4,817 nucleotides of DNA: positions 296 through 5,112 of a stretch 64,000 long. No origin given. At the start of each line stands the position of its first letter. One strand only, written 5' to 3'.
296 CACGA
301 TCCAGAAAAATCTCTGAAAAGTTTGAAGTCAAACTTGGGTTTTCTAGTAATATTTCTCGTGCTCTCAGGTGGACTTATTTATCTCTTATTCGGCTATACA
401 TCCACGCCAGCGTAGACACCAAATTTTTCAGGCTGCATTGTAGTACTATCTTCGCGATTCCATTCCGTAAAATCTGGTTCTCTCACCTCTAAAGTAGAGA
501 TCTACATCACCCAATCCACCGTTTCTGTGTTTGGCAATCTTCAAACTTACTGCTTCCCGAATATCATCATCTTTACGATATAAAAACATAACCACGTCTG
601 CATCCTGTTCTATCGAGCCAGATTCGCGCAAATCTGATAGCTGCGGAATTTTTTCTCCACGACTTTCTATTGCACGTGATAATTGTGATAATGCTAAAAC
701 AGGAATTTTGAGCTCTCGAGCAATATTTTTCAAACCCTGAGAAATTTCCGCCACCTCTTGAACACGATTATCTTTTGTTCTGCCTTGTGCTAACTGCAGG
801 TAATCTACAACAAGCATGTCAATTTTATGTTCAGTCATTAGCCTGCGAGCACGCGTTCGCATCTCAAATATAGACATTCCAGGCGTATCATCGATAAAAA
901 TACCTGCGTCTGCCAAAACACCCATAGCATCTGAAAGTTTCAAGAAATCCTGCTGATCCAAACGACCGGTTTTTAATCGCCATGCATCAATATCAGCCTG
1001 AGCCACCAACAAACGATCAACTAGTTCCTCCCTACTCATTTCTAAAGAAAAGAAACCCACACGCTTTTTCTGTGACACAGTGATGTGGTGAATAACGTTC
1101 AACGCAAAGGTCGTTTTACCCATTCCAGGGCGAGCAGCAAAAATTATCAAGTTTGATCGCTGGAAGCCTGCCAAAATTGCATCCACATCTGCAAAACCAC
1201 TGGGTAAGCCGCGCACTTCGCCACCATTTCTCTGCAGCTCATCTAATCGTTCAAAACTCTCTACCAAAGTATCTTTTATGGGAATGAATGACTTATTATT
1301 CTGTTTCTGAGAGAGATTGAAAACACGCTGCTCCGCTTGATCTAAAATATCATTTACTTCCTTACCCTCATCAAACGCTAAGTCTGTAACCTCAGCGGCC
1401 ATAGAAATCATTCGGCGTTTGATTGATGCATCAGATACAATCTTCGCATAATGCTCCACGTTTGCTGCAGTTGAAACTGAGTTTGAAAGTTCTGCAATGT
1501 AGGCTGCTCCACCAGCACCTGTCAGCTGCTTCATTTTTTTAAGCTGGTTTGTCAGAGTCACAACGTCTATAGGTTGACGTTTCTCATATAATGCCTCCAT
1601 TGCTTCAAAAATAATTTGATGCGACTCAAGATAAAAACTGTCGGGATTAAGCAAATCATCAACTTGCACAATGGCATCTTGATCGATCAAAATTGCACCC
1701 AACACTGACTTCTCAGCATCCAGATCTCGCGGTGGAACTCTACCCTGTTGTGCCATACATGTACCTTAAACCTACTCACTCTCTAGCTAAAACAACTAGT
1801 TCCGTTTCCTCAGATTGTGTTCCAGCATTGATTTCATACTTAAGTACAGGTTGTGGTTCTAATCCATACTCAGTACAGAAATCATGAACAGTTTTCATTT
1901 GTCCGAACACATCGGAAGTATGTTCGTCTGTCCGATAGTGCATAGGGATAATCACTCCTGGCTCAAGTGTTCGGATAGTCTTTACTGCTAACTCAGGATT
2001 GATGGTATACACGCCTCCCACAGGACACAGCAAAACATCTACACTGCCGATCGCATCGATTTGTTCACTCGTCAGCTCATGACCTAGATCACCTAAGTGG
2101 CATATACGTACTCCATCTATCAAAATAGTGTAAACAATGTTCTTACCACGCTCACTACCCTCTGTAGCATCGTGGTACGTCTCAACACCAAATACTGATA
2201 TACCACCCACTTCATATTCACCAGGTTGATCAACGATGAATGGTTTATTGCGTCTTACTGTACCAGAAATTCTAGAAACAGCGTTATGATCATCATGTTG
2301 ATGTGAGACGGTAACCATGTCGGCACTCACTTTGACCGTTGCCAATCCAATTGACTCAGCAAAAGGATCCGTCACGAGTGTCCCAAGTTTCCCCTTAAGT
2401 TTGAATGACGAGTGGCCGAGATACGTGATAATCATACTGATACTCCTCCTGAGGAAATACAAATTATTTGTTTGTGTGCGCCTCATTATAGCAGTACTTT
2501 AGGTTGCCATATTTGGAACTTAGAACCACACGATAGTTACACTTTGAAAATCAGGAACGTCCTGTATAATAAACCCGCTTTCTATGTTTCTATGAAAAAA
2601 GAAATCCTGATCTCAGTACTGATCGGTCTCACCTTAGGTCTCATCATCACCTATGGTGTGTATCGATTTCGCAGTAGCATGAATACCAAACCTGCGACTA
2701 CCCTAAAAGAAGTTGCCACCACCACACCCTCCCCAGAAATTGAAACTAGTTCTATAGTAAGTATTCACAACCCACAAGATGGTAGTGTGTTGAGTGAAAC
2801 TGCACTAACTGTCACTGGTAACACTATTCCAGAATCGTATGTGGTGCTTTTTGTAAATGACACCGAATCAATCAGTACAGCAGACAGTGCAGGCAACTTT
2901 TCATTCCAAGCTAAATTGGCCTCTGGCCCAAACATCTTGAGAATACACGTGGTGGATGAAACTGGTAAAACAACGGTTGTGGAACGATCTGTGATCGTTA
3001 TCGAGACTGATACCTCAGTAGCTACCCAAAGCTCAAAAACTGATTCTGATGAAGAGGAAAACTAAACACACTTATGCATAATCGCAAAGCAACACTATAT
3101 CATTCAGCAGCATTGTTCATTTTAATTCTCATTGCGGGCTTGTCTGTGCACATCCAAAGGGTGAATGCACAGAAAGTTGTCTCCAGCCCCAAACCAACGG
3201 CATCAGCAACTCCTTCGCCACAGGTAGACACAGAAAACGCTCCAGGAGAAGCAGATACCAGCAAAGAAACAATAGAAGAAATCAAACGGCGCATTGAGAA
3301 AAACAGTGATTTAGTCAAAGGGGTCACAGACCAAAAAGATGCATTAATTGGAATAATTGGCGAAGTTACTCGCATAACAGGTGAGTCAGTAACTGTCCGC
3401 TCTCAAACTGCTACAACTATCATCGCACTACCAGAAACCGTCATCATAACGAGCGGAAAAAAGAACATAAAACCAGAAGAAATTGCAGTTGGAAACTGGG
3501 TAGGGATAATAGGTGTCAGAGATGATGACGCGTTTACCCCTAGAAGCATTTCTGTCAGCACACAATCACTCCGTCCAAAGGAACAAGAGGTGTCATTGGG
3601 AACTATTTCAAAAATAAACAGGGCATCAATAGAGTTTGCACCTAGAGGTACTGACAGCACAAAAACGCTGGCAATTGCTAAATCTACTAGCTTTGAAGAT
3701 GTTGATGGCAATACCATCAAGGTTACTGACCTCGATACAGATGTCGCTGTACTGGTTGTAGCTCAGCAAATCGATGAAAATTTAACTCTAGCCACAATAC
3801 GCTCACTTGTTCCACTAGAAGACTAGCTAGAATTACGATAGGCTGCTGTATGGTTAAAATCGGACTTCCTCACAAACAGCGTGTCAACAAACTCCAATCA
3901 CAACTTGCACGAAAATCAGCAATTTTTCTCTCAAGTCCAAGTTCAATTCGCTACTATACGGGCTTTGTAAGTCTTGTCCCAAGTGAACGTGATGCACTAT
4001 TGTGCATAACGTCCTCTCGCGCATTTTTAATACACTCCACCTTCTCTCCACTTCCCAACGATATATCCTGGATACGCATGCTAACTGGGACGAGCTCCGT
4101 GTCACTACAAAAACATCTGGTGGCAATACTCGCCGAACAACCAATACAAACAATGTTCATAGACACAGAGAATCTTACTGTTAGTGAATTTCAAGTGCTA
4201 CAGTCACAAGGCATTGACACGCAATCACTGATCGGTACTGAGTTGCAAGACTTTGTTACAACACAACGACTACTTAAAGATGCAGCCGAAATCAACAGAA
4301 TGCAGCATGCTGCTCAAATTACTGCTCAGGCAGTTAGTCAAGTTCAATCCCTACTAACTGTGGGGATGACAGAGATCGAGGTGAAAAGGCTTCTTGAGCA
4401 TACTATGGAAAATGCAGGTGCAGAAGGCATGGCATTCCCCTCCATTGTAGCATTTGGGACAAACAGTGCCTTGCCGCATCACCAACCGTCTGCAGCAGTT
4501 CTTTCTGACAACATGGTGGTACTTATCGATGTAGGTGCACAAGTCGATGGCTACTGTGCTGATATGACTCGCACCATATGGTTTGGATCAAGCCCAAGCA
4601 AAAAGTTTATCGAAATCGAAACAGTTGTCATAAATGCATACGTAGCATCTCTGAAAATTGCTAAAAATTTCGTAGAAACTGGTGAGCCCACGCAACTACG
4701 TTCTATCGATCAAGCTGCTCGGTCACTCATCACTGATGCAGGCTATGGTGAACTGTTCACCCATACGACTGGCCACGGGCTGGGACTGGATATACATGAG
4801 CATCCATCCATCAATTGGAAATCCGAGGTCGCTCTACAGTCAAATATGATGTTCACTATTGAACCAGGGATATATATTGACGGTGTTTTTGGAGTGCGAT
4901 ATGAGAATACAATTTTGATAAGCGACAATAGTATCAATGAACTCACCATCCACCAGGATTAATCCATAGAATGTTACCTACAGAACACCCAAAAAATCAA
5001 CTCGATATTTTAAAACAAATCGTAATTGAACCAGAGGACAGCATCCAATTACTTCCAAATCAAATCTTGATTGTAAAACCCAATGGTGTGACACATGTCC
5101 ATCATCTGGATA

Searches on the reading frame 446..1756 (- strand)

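Call 85: search_protein_families(library=pfam, proteins=[window:446-1756:-], max_evalue=0.00001)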
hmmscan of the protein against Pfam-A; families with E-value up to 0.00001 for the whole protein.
window:446-1756:- (436 aa): 3 families
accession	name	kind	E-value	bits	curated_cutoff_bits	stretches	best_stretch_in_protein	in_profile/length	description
PF03796.21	DnaB_C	-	1.8e-97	326.2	27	1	183-429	1-253/255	DnaB-like helicase C terminal domain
PF00772.26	DnaB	-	4.9e-36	123.3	23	1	8-109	2-103/103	DnaB-like helicase N terminal domain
PF13481.12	AAA_25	-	2.4e-15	57.1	27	1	180-359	11-190/195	AAA domain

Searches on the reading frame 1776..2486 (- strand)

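Call 85: search_protein_families(library=pfam, proteins=[window:1776-2486:-], max_evalue=0.00001)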
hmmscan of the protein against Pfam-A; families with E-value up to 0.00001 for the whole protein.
window:1776-2486:- (236 aa): 2 families
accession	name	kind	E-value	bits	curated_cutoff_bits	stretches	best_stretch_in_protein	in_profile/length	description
PF13483.12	Lactamase_B_3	-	5.9e-52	176.3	24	1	20-183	2-160/160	Beta-lactamase superfamily domain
PF12706.13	Lactamase_B_2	-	2e-09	37.8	27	1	83-184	88-200/200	Beta-lactamase superfamily domain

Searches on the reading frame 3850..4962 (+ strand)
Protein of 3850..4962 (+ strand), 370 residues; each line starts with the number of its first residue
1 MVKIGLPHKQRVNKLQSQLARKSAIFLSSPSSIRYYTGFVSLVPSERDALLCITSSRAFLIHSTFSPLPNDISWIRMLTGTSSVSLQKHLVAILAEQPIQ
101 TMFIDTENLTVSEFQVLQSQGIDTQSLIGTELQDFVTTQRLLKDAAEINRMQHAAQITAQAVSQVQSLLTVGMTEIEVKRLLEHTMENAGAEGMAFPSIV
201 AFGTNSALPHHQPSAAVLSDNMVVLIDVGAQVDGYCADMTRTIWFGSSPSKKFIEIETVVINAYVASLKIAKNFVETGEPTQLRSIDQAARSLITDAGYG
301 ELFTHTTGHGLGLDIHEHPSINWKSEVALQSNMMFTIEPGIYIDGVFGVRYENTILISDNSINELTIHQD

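Call 85: search_protein_families(library=pfam, proteins=[window:3850-4962:+], max_evalue=0.00001)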
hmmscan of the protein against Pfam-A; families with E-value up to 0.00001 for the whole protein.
window:3850-4962:+ (370 aa): 2 families
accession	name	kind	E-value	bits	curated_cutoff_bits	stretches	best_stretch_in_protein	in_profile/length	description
PF00557.29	Peptidase_M24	-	9.2e-62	208.9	23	1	150-358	2-207/208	Metallopeptidase family M24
PF01321.24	Creatinase_N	-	7.7e-07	30.1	22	1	11-121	1-110/128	Creatinase/Prolidase N-terminal domain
